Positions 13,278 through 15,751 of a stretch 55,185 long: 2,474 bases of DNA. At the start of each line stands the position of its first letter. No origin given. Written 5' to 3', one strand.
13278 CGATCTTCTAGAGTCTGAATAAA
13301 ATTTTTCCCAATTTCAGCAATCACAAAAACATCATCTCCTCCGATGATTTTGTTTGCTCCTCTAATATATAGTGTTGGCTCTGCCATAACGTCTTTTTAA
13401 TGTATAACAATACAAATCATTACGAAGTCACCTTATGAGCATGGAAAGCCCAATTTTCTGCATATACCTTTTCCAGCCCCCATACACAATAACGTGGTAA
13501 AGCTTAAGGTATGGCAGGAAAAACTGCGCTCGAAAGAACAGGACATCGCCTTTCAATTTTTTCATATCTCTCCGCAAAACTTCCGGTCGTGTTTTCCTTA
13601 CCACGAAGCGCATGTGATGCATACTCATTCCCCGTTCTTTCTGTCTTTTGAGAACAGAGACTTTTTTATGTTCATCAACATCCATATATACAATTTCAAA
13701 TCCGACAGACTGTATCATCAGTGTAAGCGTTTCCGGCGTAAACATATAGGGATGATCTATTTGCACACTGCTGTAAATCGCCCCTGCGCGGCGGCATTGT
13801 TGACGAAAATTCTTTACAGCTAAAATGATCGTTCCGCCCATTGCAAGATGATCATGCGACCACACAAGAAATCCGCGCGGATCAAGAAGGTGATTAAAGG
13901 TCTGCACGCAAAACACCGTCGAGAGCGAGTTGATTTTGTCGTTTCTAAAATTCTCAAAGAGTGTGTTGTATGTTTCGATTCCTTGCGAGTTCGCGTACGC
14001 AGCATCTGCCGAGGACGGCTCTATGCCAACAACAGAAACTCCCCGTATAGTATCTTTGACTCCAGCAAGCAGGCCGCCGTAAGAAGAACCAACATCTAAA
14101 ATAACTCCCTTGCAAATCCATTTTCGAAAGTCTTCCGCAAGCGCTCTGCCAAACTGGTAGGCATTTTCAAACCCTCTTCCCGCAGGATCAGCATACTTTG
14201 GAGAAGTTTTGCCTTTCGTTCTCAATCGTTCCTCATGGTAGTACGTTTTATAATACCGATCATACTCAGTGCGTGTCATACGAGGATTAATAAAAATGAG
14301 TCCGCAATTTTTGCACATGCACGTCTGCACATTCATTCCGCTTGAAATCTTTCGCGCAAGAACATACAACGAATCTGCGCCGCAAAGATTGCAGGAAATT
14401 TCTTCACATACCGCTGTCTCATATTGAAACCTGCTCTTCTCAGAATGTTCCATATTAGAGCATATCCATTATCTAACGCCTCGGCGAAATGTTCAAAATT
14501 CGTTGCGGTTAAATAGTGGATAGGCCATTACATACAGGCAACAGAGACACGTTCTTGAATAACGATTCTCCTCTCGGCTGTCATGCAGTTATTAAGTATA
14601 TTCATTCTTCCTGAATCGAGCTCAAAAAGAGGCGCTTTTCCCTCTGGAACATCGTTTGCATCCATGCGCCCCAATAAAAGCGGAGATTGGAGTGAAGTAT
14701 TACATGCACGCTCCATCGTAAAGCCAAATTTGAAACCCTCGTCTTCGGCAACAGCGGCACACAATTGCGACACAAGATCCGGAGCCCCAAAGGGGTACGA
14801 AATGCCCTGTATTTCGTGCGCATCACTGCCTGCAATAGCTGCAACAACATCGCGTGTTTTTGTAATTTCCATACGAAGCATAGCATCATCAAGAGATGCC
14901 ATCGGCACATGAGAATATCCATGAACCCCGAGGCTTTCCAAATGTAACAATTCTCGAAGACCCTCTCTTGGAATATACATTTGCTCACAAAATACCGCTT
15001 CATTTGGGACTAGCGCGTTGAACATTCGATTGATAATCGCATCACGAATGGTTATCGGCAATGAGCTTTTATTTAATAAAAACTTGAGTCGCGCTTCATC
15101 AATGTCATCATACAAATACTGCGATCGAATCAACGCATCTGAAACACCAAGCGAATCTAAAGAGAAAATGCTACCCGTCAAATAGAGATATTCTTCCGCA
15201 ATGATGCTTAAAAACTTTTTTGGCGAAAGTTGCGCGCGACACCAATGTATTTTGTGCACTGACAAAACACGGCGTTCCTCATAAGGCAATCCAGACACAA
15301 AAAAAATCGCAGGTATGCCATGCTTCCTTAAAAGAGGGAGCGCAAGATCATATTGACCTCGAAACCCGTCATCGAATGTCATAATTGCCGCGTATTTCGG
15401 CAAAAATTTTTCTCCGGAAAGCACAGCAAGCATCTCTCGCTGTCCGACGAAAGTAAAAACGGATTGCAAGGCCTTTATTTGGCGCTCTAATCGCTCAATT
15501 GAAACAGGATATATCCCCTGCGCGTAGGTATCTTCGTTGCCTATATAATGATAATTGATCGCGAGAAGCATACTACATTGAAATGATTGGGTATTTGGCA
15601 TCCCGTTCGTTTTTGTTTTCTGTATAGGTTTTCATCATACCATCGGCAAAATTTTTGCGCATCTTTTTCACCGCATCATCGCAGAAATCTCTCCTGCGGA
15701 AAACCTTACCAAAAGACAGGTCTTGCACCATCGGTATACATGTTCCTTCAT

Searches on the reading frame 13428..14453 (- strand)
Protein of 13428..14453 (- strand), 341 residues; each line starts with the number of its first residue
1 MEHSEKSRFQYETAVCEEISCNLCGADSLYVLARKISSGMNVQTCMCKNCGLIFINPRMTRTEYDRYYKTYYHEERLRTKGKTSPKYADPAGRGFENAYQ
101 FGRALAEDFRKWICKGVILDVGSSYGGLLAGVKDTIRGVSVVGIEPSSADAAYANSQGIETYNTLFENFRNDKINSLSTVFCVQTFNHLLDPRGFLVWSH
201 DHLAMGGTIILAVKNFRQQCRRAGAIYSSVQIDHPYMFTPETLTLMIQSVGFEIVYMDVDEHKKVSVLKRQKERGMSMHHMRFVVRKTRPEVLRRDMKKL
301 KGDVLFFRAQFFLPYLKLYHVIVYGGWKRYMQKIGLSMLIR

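Call 9: search_protein_families(library=pfam, proteins=[window:13431-14453:-])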
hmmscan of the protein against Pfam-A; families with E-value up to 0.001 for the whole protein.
window:13431-14453:- (341 aa): 3 families
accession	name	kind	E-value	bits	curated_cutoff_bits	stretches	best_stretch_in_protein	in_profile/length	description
PF13489.12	Methyltransf_23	-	2.2e-10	40.9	27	1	116-255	24-162/164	Methyltransferase domain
PF08242.18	Methyltransf_12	-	6.6e-06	27.2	30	1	119-208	1-97/98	Methyltransferase domain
PF08241.18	Methyltransf_11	-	0.00059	20.9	21.2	0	119-211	1-95/95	Methyltransferase domain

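Call 78: find_encoding_contigs(protein=window:13428-14453:-, flank=1500, max_places=10)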
Protein window:13428-14453:- (341 aa): 11 contigs read that carry it; 3 places shown.
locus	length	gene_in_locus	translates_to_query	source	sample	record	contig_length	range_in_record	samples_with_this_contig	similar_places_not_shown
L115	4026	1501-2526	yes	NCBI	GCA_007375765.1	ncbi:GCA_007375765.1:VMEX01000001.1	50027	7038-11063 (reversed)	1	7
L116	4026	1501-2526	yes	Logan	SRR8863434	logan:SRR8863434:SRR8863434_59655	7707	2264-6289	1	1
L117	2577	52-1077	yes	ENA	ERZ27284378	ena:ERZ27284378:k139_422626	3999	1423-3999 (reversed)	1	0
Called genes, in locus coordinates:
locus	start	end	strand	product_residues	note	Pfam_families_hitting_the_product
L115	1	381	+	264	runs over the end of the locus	PF00551:Formyl_trans_N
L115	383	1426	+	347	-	PF01522:Polysacc_deac_1 (weak)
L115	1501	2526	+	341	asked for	PF13489:Methyltransf_23, PF08242:Methyltransf_12 (weak)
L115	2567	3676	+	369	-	PF03102:NeuB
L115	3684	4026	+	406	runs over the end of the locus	PF02350:Epimerase_2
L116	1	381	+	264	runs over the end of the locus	PF00551:Formyl_trans_N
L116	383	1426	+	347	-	PF01522:Polysacc_deac_1 (weak)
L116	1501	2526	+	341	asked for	PF13489:Methyltransf_23, PF08242:Methyltransf_12 (weak)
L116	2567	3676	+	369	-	PF03102:NeuB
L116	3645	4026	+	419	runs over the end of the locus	PF02350:Epimerase_2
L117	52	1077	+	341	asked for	PF13489:Methyltransf_23, PF08242:Methyltransf_12 (weak)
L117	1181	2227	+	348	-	PF03102:NeuB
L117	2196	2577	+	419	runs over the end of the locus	PF02350:Epimerase_2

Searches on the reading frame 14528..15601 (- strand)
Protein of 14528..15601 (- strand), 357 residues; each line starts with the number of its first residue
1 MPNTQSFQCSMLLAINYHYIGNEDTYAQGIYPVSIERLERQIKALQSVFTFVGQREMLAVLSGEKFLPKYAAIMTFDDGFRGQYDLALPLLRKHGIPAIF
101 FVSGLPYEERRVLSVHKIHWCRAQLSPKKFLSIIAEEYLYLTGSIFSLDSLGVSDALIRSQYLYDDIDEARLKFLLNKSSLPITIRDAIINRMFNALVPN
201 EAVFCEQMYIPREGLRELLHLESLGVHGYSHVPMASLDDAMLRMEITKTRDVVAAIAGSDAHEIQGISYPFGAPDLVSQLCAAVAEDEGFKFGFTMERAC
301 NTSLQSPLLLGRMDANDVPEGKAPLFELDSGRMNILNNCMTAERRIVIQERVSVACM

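Call 9: search_protein_families(library=pfam, proteins=[window:14531-15601:-])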
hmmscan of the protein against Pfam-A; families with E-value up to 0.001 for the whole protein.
window:14531-15601:- (357 aa): 1 family
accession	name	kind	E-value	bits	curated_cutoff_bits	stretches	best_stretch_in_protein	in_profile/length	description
PF01522.26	Polysacc_deac_1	-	5.8e-12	46.1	23.1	1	70-104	7-41/124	Polysaccharide deacetylase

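Call 35: find_encoding_contigs(protein=window:14528-15601:-, flank=3000, max_places=10)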
Protein window:14528-15601:- (357 aa): no gene with exactly this product is on record in the collection.
